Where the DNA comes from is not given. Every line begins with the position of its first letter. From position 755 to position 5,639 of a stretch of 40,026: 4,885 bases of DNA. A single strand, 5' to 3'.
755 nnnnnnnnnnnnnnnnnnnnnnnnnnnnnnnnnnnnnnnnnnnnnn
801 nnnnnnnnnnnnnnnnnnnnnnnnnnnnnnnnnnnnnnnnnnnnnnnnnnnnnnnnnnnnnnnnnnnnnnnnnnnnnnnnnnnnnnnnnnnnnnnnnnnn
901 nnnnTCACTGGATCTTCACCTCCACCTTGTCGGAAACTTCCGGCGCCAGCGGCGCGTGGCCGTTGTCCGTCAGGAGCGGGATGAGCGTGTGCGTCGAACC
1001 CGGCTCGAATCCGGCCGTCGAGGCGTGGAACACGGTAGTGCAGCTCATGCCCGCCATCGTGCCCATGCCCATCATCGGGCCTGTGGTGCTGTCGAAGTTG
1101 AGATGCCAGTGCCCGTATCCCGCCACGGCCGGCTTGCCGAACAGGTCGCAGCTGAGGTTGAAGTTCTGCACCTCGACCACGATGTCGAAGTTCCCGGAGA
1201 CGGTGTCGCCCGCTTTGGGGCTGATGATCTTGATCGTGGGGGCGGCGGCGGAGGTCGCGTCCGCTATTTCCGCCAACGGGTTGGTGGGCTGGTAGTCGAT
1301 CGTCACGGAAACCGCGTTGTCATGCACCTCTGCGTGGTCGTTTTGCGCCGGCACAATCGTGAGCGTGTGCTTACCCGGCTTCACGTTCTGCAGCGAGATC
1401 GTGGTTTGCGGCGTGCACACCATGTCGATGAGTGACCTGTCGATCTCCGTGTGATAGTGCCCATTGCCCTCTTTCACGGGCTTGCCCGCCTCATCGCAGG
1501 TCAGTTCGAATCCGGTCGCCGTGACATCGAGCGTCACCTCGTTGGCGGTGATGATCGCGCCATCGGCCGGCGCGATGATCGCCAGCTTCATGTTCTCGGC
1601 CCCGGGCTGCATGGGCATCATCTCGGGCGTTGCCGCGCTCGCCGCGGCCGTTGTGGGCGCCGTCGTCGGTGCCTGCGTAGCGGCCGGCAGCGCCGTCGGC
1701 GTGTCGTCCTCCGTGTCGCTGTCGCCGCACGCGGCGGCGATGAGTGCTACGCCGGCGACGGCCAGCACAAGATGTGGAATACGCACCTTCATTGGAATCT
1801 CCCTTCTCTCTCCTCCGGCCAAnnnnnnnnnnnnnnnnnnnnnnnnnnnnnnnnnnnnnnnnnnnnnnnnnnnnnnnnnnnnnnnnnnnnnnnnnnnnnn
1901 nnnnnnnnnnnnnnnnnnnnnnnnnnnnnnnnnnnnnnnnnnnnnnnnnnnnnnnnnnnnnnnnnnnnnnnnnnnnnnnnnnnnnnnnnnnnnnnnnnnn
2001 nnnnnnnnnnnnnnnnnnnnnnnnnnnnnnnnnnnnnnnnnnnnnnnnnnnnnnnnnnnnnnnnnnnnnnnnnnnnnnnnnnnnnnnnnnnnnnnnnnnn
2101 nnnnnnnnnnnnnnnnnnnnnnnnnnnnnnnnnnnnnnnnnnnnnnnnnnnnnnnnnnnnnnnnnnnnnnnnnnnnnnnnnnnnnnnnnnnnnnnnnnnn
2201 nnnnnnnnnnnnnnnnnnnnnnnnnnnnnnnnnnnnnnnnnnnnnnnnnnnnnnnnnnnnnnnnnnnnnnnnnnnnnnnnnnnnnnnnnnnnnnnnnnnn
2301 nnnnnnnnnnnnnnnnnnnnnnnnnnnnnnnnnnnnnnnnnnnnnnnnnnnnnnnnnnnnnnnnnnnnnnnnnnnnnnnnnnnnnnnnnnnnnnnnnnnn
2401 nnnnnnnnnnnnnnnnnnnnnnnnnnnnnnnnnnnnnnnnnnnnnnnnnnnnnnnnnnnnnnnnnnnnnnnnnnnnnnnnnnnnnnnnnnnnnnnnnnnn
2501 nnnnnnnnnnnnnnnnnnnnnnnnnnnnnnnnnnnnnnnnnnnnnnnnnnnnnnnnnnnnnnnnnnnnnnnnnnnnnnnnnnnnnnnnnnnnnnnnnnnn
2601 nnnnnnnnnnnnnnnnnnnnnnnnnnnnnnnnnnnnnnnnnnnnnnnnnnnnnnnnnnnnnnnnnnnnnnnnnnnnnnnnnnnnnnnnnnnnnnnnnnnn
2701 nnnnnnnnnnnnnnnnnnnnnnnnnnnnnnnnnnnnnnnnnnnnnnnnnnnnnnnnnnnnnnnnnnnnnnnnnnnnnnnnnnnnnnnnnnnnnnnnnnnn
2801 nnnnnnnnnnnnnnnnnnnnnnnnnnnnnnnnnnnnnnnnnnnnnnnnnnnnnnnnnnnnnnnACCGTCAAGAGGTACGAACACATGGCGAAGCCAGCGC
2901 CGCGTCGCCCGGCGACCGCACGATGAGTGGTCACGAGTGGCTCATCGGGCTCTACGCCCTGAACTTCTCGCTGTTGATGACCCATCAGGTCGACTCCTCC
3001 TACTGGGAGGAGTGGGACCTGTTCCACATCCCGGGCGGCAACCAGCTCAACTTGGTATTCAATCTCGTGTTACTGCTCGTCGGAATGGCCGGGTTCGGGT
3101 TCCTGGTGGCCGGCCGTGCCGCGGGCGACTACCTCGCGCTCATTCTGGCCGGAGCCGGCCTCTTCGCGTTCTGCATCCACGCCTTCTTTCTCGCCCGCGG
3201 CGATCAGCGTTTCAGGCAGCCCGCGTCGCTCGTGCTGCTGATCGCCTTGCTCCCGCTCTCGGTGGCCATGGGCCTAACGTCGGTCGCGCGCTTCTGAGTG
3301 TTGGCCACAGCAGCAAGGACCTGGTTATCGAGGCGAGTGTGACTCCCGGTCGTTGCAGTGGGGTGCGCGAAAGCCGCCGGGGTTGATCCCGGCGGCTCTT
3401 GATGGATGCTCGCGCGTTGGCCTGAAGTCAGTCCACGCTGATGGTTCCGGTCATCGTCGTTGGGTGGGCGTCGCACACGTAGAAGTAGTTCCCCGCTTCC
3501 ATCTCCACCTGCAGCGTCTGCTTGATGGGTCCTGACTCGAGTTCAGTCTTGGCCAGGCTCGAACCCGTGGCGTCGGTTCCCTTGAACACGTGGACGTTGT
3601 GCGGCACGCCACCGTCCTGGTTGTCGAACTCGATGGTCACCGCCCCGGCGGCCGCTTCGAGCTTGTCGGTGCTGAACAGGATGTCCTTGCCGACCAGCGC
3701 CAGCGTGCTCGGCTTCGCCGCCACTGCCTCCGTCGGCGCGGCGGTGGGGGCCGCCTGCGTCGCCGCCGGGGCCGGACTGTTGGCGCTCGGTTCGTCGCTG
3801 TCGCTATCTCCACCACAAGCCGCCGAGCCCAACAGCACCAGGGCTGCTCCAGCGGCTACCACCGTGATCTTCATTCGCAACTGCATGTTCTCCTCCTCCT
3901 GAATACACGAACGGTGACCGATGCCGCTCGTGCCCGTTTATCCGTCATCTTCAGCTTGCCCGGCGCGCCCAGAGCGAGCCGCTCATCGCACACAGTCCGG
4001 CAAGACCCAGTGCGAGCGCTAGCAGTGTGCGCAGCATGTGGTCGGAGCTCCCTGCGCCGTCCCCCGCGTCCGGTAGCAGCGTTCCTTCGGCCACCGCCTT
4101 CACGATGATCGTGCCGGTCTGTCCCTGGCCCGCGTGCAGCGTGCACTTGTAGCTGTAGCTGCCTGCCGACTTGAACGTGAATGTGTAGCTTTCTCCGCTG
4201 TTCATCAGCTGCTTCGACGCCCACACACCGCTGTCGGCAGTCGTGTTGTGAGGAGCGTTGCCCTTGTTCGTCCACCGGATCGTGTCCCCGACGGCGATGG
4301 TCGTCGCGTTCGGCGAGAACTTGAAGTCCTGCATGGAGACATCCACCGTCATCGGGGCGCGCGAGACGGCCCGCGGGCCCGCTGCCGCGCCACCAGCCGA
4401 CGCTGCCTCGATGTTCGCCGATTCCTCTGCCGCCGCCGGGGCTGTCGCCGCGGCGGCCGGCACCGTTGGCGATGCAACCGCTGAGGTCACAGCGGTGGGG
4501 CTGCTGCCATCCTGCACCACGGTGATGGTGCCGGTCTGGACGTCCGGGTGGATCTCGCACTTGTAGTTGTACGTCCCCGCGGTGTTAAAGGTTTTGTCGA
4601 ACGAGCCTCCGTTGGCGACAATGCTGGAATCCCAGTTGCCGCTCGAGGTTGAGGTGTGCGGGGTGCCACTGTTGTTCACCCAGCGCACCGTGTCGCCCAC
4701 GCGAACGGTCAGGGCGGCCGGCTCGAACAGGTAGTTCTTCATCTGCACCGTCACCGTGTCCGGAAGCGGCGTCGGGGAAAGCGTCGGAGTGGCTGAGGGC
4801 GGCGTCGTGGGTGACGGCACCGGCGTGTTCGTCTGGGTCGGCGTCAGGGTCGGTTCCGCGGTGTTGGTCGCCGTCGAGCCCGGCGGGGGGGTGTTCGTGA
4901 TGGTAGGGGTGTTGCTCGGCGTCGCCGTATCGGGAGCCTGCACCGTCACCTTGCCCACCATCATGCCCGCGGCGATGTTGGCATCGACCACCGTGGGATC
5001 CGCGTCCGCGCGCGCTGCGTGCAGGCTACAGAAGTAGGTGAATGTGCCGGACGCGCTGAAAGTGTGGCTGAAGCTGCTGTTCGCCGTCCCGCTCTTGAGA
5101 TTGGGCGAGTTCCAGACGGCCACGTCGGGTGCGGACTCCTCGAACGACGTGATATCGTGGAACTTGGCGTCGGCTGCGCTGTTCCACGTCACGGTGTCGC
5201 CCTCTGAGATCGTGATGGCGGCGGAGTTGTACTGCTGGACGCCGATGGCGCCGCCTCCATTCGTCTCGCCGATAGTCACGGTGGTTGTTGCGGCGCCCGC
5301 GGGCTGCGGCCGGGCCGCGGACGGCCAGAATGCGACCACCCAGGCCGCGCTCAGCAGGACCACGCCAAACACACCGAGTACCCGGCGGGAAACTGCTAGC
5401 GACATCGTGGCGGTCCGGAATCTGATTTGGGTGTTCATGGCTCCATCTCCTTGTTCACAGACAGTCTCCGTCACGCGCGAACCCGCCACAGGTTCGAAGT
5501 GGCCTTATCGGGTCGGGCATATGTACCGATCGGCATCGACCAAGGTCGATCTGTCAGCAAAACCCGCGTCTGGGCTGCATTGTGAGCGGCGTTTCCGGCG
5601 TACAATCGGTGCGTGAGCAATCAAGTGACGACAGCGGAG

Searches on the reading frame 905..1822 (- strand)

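Call 6: search_protein_families(library=pfam, proteins=[window:905-1822:-], max_evalue=0.01)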
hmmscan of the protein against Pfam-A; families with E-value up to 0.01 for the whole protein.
window:905-1822:- (305 aa): 3 families
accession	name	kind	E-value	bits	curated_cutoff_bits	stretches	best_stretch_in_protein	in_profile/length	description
PF14347.11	DUF4399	-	3.1e-08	34.3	28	0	233-304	17-90/91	Domain of unknown function (DUF4399)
PF06832.18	BiPBP_C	-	0.0005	20.3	26.8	0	76-157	8-79/90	Penicillin-Binding Protein C-terminus Family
PF17957.7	Big_7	-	0.00072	20.6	24.1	0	195-219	1-27/70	Bacterial Ig domain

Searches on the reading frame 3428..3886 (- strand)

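Call 6: search_protein_families(library=pfam, proteins=[window:3428-3886:-], max_evalue=0.01)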
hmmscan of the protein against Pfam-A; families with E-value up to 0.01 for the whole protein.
window:3428-3886:- (152 aa): 2 families
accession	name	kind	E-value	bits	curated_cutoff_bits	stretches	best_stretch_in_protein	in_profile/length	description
PF00127.26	Copper-bind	-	3e-07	31.2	21.2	1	67-151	10-98/99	Copper binding proteins, plastocyanin/azurin family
PF13473.12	Cupredoxin_1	-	1.6e-06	28.5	27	1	52-150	13-103/104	Cupredoxin-like domain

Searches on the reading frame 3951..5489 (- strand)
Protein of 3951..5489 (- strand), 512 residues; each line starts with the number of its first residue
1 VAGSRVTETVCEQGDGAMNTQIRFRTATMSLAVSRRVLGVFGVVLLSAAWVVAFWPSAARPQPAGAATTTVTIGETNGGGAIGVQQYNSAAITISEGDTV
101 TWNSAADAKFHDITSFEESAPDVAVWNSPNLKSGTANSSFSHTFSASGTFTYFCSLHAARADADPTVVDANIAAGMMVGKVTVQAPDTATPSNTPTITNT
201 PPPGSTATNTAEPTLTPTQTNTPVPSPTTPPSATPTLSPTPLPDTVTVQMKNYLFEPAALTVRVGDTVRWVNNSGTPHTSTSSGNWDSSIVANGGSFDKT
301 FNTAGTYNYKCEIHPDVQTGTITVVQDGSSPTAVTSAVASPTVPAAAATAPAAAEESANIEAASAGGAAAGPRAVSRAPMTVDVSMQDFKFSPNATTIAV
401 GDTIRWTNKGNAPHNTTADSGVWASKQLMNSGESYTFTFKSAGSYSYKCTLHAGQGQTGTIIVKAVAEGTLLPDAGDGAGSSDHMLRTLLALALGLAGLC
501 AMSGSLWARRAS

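Call 6: search_protein_families(library=pfam, proteins=[window:3951-5489:-], max_evalue=0.01)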
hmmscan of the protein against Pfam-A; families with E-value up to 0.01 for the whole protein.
window:3951-5489:- (512 aa): 3 families
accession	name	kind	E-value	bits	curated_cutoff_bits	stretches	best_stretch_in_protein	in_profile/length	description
PF00127.26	Copper-bind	-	1.1e-28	100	21.2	3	380-464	3-99/99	Copper binding proteins, plastocyanin/azurin family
PF13473.12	Cupredoxin_1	-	4.1e-21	75.4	27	2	244-324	21-104/104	Cupredoxin-like domain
PF00801.26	PKD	-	0.0056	17.1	23.5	0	126-151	34-60/80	PKD domain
